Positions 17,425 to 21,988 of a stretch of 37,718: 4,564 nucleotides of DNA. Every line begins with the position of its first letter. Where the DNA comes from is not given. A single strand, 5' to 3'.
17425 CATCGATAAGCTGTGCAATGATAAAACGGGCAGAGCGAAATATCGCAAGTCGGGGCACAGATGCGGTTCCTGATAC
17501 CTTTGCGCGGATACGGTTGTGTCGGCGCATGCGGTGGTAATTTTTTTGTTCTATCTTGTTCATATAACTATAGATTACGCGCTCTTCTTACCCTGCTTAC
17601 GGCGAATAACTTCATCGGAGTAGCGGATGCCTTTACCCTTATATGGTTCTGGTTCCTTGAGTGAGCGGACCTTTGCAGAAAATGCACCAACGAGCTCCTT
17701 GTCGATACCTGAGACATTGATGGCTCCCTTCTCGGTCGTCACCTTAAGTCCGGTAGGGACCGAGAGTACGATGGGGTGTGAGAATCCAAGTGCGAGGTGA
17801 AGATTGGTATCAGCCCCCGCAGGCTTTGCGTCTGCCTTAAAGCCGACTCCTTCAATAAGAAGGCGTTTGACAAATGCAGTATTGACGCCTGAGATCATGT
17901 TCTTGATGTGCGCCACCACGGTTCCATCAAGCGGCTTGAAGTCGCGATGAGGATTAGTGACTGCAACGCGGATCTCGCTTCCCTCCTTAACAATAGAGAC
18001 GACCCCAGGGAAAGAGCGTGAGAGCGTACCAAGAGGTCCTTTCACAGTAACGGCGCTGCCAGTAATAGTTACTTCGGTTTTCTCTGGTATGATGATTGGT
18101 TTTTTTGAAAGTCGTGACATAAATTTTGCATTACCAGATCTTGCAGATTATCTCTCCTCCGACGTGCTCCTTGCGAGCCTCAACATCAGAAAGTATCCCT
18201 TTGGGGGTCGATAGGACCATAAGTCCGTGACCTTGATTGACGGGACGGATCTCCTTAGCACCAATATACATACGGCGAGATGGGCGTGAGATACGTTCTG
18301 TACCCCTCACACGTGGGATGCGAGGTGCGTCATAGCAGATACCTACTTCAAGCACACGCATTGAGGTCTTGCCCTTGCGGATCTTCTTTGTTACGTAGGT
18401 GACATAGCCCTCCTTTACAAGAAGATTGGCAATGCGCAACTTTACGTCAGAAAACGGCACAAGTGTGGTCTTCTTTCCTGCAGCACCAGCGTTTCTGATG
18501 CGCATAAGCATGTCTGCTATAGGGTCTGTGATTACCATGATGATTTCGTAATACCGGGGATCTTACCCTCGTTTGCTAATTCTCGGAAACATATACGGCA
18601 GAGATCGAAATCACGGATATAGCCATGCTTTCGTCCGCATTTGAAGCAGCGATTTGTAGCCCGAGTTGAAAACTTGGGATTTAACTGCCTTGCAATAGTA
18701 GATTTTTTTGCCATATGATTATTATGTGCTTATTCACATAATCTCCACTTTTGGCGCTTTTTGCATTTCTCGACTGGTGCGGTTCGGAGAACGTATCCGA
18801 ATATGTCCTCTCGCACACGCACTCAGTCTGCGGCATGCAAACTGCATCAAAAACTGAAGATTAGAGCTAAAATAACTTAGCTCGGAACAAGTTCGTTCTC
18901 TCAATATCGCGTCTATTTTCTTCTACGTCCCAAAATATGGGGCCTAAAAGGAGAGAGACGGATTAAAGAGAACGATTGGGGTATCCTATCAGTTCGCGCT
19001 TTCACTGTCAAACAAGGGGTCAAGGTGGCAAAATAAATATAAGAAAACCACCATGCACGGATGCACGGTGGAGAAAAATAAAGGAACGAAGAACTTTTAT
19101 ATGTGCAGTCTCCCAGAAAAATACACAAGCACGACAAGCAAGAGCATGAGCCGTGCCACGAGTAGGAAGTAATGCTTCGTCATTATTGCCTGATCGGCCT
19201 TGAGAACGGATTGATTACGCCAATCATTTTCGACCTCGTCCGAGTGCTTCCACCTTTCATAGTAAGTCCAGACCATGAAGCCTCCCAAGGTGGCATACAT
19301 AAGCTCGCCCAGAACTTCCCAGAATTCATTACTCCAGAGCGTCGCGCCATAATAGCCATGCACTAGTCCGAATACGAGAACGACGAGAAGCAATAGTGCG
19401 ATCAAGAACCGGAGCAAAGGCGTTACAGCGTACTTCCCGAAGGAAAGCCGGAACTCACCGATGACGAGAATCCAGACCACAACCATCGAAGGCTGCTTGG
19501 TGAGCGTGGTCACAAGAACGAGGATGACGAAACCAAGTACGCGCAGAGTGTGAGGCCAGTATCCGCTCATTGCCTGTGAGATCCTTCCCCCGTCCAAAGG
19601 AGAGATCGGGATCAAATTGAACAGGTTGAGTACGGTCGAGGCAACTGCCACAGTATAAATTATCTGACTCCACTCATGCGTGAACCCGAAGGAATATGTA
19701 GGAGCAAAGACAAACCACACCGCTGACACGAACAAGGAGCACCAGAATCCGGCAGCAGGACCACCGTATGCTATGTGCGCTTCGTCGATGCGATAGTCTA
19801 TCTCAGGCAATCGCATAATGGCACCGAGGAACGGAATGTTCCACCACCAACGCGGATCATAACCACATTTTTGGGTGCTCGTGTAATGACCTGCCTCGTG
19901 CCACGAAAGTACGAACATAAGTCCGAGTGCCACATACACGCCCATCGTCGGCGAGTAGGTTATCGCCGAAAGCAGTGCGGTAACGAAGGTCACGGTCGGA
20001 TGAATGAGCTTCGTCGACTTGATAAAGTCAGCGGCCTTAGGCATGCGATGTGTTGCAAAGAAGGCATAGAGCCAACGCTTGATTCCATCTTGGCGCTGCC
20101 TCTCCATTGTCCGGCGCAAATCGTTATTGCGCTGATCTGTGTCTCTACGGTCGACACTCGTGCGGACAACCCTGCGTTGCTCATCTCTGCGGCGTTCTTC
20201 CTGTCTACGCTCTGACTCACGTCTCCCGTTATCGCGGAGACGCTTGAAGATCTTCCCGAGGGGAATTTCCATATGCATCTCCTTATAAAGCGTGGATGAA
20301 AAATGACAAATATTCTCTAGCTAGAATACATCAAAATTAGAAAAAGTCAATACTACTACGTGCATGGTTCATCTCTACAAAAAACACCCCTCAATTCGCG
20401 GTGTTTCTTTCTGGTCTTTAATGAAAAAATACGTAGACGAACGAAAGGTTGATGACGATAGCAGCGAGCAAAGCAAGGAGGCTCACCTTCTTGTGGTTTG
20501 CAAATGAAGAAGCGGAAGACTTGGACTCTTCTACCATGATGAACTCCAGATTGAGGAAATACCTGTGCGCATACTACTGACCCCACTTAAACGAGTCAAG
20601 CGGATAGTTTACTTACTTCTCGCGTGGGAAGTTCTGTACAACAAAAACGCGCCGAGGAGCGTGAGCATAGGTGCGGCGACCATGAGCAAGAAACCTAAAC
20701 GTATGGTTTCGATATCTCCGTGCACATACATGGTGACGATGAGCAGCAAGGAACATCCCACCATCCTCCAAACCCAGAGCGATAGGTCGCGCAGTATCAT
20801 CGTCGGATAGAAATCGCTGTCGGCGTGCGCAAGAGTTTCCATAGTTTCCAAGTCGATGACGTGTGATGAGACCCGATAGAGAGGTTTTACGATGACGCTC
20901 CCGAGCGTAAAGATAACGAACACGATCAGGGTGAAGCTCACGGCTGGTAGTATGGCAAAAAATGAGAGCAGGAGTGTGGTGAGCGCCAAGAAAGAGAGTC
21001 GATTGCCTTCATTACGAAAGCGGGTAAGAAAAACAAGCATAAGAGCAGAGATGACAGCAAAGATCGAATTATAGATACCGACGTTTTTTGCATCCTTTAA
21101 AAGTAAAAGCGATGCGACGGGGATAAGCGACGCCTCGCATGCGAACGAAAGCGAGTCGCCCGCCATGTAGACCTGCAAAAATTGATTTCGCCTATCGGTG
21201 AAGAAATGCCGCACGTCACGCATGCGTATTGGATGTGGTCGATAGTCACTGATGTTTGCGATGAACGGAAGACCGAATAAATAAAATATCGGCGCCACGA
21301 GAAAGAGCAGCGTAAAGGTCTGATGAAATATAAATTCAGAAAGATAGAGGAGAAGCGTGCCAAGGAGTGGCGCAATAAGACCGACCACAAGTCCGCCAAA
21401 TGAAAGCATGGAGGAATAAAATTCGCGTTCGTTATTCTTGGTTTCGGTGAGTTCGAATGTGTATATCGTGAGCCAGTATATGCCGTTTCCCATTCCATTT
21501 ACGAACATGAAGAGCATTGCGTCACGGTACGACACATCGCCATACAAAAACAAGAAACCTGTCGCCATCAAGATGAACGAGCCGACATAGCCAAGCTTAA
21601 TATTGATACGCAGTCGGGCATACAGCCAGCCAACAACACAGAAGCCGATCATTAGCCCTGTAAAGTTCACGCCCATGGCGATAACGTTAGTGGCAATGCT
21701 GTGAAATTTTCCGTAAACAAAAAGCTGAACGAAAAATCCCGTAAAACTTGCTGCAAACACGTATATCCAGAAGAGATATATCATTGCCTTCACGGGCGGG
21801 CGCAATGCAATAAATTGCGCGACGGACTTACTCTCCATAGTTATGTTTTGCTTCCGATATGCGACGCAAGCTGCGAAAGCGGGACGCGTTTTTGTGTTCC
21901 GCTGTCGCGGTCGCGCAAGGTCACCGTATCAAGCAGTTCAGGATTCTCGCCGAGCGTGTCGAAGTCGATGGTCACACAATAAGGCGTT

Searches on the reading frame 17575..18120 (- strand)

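Call 6: search_protein_families(library=pfam, proteins=[window:17575-18120:-], max_evalue=0.01)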
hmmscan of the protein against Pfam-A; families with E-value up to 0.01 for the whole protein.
window:17575-18120:- (181 aa): 1 family
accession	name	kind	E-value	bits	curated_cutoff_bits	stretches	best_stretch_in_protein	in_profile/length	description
PF00347.28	Ribosomal_L6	-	9.3e-27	94.1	27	2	92-167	3-79/80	Ribosomal protein L6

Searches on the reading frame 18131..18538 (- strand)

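Call 6: search_protein_families(library=pfam, proteins=[window:18131-18538:-], max_evalue=0.01)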
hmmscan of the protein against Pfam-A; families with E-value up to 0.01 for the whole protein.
window:18131-18538:- (135 aa): 1 family
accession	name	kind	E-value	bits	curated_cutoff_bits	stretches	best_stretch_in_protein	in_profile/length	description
PF00410.24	Ribosomal_S8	-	3.1e-37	127.8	24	1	5-135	1-126/126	Ribosomal protein S8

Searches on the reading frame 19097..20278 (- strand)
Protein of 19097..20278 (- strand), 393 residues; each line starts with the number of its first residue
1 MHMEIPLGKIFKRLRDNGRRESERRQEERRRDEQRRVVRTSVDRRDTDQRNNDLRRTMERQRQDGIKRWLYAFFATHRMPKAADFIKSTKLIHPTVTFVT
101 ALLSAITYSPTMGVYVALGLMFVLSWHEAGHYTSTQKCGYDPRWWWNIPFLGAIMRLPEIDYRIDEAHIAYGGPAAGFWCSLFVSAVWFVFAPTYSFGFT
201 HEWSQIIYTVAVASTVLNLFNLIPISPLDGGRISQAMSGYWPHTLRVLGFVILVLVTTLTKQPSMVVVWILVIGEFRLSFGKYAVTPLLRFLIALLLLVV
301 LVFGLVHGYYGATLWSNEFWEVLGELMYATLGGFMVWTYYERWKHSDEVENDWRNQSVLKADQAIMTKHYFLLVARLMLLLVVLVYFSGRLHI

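Call 7: search_protein_families(library=pfam, proteins=[window:19097-20278:-], max_evalue=0.01)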
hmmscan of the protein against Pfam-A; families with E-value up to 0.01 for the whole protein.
window:19097-20278:- (393 aa): 1 family
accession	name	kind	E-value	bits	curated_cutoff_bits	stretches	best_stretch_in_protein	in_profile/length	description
PF02163.28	Peptidase_M50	-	1e-12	48.3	27.2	2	201-239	157-195/221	Peptidase family M50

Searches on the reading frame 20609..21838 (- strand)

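Call 7: search_protein_families(library=pfam, proteins=[window:20609-21838:-], max_evalue=0.01)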
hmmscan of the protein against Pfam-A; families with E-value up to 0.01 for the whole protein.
window:20609-21838:- (409 aa): 1 family
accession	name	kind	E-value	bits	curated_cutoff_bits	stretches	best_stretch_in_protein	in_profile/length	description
PF07690.21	MFS_1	-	6.9e-08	32.2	33.4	2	135-321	116-315/347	Major Facilitator Superfamily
